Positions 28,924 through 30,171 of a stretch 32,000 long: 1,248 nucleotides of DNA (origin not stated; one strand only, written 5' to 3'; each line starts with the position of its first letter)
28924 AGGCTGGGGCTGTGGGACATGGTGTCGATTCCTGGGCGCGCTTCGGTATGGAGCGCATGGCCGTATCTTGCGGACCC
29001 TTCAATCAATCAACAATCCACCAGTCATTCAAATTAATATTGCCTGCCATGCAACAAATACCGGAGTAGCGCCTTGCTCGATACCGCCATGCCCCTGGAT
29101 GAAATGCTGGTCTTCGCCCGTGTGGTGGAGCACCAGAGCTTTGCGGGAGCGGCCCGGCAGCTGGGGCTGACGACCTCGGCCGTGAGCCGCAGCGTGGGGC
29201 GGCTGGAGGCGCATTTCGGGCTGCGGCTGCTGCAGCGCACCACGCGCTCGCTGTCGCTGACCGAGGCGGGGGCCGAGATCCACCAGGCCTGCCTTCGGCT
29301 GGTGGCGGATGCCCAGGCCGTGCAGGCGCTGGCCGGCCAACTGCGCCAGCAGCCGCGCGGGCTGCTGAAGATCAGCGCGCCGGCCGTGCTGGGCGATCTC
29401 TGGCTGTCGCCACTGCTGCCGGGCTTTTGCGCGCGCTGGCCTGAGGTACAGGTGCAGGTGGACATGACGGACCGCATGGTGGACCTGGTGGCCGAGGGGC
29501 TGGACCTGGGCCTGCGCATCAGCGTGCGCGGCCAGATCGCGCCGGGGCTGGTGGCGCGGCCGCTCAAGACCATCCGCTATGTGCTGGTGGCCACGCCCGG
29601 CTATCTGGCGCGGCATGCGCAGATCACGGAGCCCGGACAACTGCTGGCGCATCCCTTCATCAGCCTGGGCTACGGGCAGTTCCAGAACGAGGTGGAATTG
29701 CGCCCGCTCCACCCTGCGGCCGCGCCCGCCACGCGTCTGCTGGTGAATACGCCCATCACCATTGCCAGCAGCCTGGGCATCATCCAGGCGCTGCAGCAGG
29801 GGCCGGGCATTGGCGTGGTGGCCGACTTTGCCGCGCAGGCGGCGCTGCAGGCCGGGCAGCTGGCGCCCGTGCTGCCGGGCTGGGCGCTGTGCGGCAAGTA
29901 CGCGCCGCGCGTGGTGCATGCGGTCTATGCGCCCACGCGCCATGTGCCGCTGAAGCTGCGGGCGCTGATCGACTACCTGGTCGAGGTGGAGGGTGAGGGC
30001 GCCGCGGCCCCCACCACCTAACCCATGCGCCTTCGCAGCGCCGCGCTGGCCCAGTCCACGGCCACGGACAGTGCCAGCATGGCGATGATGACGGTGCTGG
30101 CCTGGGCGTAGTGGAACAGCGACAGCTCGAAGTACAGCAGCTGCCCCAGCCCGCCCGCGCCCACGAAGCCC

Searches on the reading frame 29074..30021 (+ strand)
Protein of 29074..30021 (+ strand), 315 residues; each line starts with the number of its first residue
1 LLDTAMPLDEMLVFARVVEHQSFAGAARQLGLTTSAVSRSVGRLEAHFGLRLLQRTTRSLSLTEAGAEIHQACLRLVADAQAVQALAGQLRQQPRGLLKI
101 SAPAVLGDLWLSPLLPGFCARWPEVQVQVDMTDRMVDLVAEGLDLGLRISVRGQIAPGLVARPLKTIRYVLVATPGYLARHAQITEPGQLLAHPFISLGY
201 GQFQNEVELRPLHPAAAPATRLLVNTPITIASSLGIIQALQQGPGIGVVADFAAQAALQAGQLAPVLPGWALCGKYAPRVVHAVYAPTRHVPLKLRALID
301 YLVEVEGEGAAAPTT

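Call 19: search_protein_families(library=pfam, max_evalue=0.00001, proteins=[window:29074-30021:+])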
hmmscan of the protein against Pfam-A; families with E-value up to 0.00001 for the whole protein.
window:29074-30021:+ (315 aa): 2 families
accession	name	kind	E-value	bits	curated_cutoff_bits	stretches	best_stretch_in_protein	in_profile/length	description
PF03466.25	LysR_substrate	-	1.7e-36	126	28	1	92-305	2-207/209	LysR substrate binding domain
PF00126.33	HTH_1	-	4.3e-20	71.8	26.6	1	8-66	1-59/60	Bacterial regulatory helix-turn-helix protein, lysR family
